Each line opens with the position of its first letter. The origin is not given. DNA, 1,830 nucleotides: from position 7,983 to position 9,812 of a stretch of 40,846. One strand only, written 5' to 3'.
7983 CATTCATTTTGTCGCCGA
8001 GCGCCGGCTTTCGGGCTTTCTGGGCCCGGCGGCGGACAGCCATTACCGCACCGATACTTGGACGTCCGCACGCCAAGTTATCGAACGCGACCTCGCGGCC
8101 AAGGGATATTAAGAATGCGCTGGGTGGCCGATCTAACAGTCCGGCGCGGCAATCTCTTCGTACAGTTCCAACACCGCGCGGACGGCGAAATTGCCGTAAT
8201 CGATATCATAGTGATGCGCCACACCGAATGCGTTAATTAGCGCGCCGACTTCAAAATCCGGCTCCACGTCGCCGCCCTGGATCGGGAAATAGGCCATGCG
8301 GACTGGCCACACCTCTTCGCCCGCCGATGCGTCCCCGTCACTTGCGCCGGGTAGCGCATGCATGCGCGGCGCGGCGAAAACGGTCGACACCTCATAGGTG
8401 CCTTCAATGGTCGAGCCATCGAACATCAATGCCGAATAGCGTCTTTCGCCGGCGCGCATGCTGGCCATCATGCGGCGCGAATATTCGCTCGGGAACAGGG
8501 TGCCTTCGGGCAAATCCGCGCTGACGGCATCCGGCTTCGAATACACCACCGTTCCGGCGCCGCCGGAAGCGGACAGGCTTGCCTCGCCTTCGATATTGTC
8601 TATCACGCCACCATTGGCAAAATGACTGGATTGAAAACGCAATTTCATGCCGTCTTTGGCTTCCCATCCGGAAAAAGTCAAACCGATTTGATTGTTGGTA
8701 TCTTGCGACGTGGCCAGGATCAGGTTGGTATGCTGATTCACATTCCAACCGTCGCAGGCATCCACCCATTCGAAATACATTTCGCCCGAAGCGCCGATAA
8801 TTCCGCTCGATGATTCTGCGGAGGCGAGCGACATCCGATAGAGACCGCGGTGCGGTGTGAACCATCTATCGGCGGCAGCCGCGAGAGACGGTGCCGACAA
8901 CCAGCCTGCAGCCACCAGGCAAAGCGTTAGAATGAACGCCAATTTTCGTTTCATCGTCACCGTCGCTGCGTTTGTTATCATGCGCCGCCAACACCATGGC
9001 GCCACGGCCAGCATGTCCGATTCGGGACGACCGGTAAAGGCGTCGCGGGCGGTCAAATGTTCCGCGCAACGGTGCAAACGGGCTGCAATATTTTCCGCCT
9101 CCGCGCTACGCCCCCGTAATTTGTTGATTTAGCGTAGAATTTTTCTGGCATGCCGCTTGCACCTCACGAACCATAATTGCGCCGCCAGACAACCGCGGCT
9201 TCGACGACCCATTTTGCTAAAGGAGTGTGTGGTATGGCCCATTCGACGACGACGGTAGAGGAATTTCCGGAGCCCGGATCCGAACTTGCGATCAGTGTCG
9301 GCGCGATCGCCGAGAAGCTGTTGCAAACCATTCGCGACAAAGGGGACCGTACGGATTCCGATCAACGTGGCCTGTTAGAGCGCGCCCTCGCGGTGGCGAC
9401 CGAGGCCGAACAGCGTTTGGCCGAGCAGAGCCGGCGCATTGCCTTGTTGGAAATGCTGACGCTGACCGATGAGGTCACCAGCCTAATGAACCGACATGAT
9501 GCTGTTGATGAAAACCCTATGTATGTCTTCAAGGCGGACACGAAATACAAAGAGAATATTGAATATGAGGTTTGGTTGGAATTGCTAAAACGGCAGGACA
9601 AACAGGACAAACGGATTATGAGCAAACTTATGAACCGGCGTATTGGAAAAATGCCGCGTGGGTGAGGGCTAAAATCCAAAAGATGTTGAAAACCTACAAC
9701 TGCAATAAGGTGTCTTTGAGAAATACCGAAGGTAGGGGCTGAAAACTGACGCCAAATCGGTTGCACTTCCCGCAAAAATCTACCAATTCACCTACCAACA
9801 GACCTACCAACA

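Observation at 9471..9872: GGDEF diguanylate-cyclase gene split by an in-frame 378-nt low-GC insert flanked by diverged 24-nt direct repeats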

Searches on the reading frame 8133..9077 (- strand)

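Call 80: search_protein_families(library=pfam, proteins=[window:8133-9077:-], max_evalue=0.01)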
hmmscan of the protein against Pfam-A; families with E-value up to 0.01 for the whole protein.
window:8133-9077:- (314 aa): 1 family
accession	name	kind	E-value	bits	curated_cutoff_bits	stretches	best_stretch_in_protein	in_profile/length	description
PF08904.16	EipB_like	-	3.6e-54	184.4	25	1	72-304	6-243/249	EipB-like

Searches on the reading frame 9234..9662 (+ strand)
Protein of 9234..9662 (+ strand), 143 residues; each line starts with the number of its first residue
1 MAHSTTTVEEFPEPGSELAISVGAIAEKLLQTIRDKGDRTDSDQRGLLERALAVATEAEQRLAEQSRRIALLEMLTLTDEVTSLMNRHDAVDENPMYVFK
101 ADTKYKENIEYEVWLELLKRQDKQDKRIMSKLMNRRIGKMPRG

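Call 26: find_homologous_proteins(query=window:9234-9662:+, max_evalue=0.001)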
Query window:9234-9662:+ (143 aa): 21 proteins with E <= 0.001 among 170 candidates.
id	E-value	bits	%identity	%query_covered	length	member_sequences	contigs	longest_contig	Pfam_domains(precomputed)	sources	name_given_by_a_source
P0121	3.0e-83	294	98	100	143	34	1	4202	-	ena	-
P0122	4.8e-78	277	95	100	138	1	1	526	-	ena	-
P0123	7.6e-44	167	98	57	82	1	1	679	-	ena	-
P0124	9.2e-44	167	91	64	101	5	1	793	-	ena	-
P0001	3.6e-43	165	99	61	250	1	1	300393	PF00990.27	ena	-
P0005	3.2e-40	155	92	61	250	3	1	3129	PF00990.27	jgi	jgi:diguanylate cyclase (GGDEF)-like protein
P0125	6.5e-40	154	94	60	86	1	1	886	-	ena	-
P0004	8.5e-40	154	92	61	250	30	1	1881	PF00990.27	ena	-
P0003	8.0e-39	151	90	61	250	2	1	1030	PF00990.27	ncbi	-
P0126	1.5e-38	150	90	61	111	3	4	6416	-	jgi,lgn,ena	-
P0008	6.4e-35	138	84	61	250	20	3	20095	PF00990.27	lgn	-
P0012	2.5e-33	133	82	61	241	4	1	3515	PF00990.27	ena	-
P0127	1.9e-26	111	98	41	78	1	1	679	-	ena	-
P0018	1.1e-23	102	56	75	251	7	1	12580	PF00990.27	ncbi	-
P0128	6.6e-20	90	92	36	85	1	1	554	-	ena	-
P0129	1.6e-19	88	81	39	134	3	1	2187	-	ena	-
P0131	7.0e-17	80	80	36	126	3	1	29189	-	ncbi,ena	-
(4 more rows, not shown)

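Call 28: find_encoding_contigs(protein=P0131, flank=10000, max_places=4)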
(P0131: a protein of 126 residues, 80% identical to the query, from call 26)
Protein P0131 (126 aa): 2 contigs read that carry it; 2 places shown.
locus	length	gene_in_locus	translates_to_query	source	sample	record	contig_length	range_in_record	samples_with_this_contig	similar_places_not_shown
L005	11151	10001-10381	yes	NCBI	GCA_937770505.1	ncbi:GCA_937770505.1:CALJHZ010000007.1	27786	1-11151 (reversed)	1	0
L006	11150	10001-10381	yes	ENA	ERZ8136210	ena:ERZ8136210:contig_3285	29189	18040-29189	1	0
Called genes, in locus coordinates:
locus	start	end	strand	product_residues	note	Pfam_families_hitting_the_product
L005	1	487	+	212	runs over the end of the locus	PF02163:Peptidase_M50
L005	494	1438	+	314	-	PF01510:Amidase_2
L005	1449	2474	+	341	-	PF00296:Bac_luciferase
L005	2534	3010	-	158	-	PF04304:DUF454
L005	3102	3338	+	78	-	-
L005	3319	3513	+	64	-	-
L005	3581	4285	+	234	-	PF01177:Asp_Glu_race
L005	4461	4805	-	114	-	PF05899:Cupin_3, PF07883:Cupin_2 (weak)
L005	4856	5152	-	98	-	-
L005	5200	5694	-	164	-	PF12344:UvrB, PF02151:UVR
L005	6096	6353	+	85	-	-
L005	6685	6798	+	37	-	-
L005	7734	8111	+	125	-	-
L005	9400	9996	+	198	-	-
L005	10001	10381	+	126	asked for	-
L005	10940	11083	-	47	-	-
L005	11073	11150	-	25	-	?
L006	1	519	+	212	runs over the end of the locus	PF02163:Peptidase_M50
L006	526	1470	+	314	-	PF01510:Amidase_2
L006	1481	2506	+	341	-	PF00296:Bac_luciferase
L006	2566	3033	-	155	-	PF04304:DUF454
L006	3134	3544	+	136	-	-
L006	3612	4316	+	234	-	PF01177:Asp_Glu_race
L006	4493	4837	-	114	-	PF05899:Cupin_3, PF07883:Cupin_2 (weak)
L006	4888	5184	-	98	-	-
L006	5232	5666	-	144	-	PF12344:UvrB, PF02151:UVR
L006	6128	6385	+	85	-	-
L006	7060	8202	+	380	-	PF02195:ParB_N (weak), PF14236:DruA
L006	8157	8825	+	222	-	PF14236:DruA (weak)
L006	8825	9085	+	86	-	-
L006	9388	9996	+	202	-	-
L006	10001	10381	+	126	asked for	-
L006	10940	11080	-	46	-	-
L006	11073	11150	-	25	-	?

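Call 29: find_encoding_contigs(protein=P0129, flank=5000, max_places=4)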
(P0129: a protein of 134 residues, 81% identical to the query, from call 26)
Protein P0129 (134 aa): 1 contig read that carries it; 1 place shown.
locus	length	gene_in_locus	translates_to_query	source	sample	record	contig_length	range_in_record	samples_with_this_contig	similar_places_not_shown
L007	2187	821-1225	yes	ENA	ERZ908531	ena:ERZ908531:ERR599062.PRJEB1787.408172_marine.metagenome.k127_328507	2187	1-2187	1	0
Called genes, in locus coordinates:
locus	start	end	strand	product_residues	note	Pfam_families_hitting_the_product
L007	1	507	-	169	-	?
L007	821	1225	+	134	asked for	-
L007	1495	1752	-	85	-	-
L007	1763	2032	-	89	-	-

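Call 35: find_related_loci(query=A1, collection=genome_contigs, flank=10000)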
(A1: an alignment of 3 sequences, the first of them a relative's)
Query A1 (126 aa) in genome_contigs; peptide patterns used: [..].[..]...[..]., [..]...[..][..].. (x = any residue, [..] = any of these).
140 stretches matched a pattern; 1 encode a relative of the query (tblastn E <= 1e-3); 1 distinct loci.
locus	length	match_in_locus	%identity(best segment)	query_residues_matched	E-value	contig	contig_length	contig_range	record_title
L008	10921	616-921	88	4-106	5e-61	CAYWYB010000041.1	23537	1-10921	MAG TPA_asm: uncultured Rhodospirillaceae bacterium isolate SRP167671_co2_53 genome assembly, contig: NODE_2900_length_2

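Call 36: find_related_loci(query=A1, collection=viral_contigs, flank=10000)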
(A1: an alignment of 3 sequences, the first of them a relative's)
Query A1 (126 aa) in viral_contigs; peptide patterns used: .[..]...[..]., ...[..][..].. (x = any residue, [..] = any of these).
148 stretches matched a pattern, but none encodes a relative of the query by tblastn (E <= 1e-3).

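Call 42: find_encoding_contigs(protein=P0124, flank=3000, max_places=6)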
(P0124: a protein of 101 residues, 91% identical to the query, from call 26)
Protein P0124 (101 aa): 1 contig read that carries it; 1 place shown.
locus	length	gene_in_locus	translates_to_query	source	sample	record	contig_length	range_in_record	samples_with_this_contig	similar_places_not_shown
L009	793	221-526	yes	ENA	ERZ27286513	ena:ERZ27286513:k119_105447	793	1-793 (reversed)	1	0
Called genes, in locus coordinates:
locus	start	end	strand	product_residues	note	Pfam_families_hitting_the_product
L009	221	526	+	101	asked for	-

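Call 43: find_encoding_contigs(protein=P0121, flank=3000, max_places=6)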
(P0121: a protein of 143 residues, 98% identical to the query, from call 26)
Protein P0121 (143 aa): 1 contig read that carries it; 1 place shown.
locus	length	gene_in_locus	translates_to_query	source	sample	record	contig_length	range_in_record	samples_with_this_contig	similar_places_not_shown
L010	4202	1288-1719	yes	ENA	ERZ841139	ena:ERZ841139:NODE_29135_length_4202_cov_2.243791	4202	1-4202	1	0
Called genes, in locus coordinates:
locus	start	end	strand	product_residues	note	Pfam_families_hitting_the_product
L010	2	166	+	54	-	?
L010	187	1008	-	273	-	PF08904:EipB_like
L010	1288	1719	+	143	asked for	-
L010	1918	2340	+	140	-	PF00990:GGDEF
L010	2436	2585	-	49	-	-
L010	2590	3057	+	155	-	PF14588:YjgF_endoribonc, PF01042:Ribonuc_L-PSP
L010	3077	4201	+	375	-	?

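Call 47: search_protein_families(library=pfam, proteins=[L008:1747-2970:-, L008:1-936:+, L006:7060-8202:+, L006:8157-8825:+, L006:9388-9996:+, L006:6128-6385:+, L006:8825-9085:+, L008:1265-1726:-], max_evalue=0.01)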
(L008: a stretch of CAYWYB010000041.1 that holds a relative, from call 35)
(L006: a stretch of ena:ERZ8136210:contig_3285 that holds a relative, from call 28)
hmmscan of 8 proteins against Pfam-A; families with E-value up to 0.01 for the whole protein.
L008:1747-2970:- (407 aa): 1 family
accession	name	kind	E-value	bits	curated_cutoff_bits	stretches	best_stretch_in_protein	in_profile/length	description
PF00589.27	Phage_integrase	-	2.8e-11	43.9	27.1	1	215-365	18-155/172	Phage integrase family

L008:1-936:+ (311 aa): 0 families

L006:7060-8202:+ (380 aa): 2 families
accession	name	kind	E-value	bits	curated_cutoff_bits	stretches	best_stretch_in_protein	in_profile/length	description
PF14236.12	DruA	-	8.3e-08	32.2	27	1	295-375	49-126/297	Druantia protein DruA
PF02195.25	ParB_N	-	0.00076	19.9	26.3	1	14-62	20-72/95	ParB N-terminal domain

L006:8157-8825:+ (222 aa): 1 family
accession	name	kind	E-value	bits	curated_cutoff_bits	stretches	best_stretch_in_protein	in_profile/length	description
PF14236.12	DruA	-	3.3e-06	26.9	27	1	49-162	179-297/297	Druantia protein DruA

L006:9388-9996:+ (202 aa): 1 family
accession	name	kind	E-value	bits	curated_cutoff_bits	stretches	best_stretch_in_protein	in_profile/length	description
PF00534.26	Glycos_transf_1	-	0.0036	17.3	26.4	0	25-59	14-49/172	Glycosyl transferases group 1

L006:6128-6385:+ (85 aa): 0 families

L006:8825-9085:+ (86 aa): 0 families

L008:1265-1726:- (153 aa): 1 family
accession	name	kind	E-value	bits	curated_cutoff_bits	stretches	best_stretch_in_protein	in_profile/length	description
PF04828.22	GFA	-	2.2e-27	95.8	24.3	1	21-133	2-114/115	Glutathione-dependent formaldehyde-activating enzyme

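Call 58: search_protein_families(library=phrogs, proteins=[L008:1-936:+, P0129, P0131, L006:9388-9996:+, L006:7060-8202:+, L008:1747-2970:-], max_evalue=0.01)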
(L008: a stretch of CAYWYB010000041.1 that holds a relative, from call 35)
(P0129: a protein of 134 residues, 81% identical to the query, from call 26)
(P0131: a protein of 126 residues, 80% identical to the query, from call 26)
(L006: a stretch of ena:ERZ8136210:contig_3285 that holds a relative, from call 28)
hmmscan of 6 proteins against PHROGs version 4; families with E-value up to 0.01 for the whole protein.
L008:1-936:+ (311 aa): 0 families

P0129 (134 aa): 0 families

P0131 (126 aa): 0 families

L006:9388-9996:+ (202 aa): 0 families

L006:7060-8202:+ (380 aa): 19 families
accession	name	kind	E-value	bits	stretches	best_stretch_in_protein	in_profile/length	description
phrog_4715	-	DNA, RNA and nucleotide metabolism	2.2e-22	80.2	1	3-170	152-330/630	ParB-like partition protein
phrog_12047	-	DNA, RNA and nucleotide metabolism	3.3e-21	77.1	1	2-183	4-198/301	ParB-like partition nuclease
phrog_620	-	DNA, RNA and nucleotide metabolism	1.8e-13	52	1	1-69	12-80/217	ParB-like partition protein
phrog_3951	-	unknown function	1.2e-12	48.9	1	2-100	22-134/301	-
phrog_498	-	other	6.8e-11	42.4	1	1-70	38-109/633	DNA methyltransferase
phrog_15982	-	unknown function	2.8e-10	40.8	1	11-188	39-231/453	-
phrog_8071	-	DNA, RNA and nucleotide metabolism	3.1e-09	37.6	1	1-69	10-78/389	ParB-like partition protein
phrog_940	-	DNA, RNA and nucleotide metabolism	2.4e-08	34.6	1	3-93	11-106/388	nuclease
phrog_5475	-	unknown function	6e-07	29.6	1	3-88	8-92/458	-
phrog_723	-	DNA, RNA and nucleotide metabolism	1.2e-06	29.5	1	2-65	17-84/223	ParB-like partition protein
phrog_1033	-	DNA, RNA and nucleotide metabolism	2.8e-06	28.4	0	2-78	37-128/334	ParB-like partition protein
phrog_9353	-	unknown function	7.3e-06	27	1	10-60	23-74/245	-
phrog_18056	-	DNA, RNA and nucleotide metabolism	9.2e-06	25.8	1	10-147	14-140/387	ParB-like partition nuclease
phrog_15396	-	DNA, RNA and nucleotide metabolism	2e-05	25.5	1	3-63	9-69/258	ParB-like partition nuclease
phrog_3264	-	DNA, RNA and nucleotide metabolism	3.5e-05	24.6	1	10-65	61-119/337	ParB-like partition protein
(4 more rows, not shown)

L008:1747-2970:- (407 aa): 3 families
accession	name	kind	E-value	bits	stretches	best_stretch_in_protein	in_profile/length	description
phrog_1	-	integration and excision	1.3e-28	101.6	1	55-388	143-444/611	integrase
phrog_216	-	integration and excision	4.6e-16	59.8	1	228-378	79-224/301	integrase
phrog_7685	-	integration and excision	0.0003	21.4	1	287-377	137-222/240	integrase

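Call 80: search_protein_families(library=pfam, proteins=[window:9234-9662:+], max_evalue=0.01)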
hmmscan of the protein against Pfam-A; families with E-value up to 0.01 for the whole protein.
window:9234-9662:+ (143 aa): 0 families

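Call 82: search_protein_representatives(protein=P0129)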
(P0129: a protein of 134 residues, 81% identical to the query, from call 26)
Query: 134 residues. Proteins with E-value up to 0.001 (for the whole library): 31; up to 1e-10: 8; up to 1e-30: 3. The best 31 are listed.
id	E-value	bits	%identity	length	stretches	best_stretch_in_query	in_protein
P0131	2.6e-53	195.9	86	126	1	28-131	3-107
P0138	2.9e-43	163.4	61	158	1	1-127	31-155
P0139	1.4e-32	128.8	60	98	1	30-119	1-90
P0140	2.7e-24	102.0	71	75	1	61-125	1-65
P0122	1.1e-20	90.4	86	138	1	77-134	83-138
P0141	2.2e-20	89.3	86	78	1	8-58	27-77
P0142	1.4e-15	73.9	59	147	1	72-129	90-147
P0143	7.3e-12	61.8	77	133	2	99-131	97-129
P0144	6.3e-10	55.5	60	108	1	80-126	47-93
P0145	8.0e-09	51.9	55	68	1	83-129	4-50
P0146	1.0e-07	48.3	50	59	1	46-89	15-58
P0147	5.2e-07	46.1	44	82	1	1-89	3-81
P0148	1.8e-06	44.3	48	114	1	46-93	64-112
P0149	1.8e-06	44.3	41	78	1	1-87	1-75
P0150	7.9e-06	42.3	42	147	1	1-89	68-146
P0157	4.6e-05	39.8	36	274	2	42-89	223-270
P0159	6.5e-05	39.3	39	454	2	45-89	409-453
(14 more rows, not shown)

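Call 85: find_related_loci(query=P0159, collection=viral_contigs, flank=10000)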
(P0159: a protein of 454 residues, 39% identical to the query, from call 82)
Query P0159 (454 aa) in viral_contigs; peptide patterns used: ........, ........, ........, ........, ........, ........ (x = any residue, [..] = any of these).
160 stretches matched a pattern; 146 encode a relative of the query (tblastn E <= 1e-3); the best 80 are kept; 80 distinct loci.
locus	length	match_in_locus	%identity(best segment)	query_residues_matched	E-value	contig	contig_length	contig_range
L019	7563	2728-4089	100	1-454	0e+0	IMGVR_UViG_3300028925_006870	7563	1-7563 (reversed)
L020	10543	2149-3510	92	1-454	0e+0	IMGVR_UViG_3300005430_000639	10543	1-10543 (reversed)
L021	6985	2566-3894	93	12-454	0e+0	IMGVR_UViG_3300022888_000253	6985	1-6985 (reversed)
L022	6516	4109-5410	66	17-452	0e+0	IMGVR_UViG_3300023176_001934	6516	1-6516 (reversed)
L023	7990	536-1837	66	17-452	0e+0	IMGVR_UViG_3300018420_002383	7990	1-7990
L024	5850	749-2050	66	17-452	0e+0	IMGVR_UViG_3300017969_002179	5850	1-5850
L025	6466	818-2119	66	17-452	0e+0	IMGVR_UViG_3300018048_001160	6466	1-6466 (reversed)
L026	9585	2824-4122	64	18-452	0e+0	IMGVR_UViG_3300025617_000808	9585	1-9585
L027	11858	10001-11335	64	19-454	0e+0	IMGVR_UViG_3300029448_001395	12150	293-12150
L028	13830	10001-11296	65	19-452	0e+0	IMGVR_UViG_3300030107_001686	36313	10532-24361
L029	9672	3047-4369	62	19-454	0e+0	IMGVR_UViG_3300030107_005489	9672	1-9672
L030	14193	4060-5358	63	19-454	0e+0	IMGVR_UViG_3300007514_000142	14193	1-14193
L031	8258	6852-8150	63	18-452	0e+0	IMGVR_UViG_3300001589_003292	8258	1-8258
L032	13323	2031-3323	64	19-452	0e+0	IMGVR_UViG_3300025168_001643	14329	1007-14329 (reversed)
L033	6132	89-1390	64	18-454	0e+0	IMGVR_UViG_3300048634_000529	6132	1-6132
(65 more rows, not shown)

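Call 86: search_protein_families(library=phrogs, proteins=[P0159, P0157, P0138], max_evalue=0.001)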
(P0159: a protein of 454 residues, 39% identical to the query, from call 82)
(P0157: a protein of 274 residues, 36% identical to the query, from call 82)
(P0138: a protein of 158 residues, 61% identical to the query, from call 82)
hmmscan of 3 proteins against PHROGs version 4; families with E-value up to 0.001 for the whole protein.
P0159 (454 aa): 0 families

P0157 (274 aa): 0 families

P0138 (158 aa): 0 families

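Call 87: search_protein_families(library=pfam, proteins=[P0159, P0157, P0138], max_evalue=0.01)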
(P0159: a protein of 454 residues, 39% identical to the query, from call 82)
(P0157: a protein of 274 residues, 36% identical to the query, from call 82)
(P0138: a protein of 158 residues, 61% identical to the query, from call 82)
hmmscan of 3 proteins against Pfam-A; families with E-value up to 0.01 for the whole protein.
P0159 (454 aa): 1 family
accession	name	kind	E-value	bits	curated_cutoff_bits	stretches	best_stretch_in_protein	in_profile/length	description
PF00534.26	Glycos_transf_1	-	0.0025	17.8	26.4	0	210-257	3-52/172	Glycosyl transferases group 1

P0157 (274 aa): 1 family
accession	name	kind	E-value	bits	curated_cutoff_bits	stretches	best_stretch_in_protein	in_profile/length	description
PF00534.26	Glycos_transf_1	-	0.0031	17.5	26.4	0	84-171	74-165/172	Glycosyl transferases group 1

P0138 (158 aa): 0 families
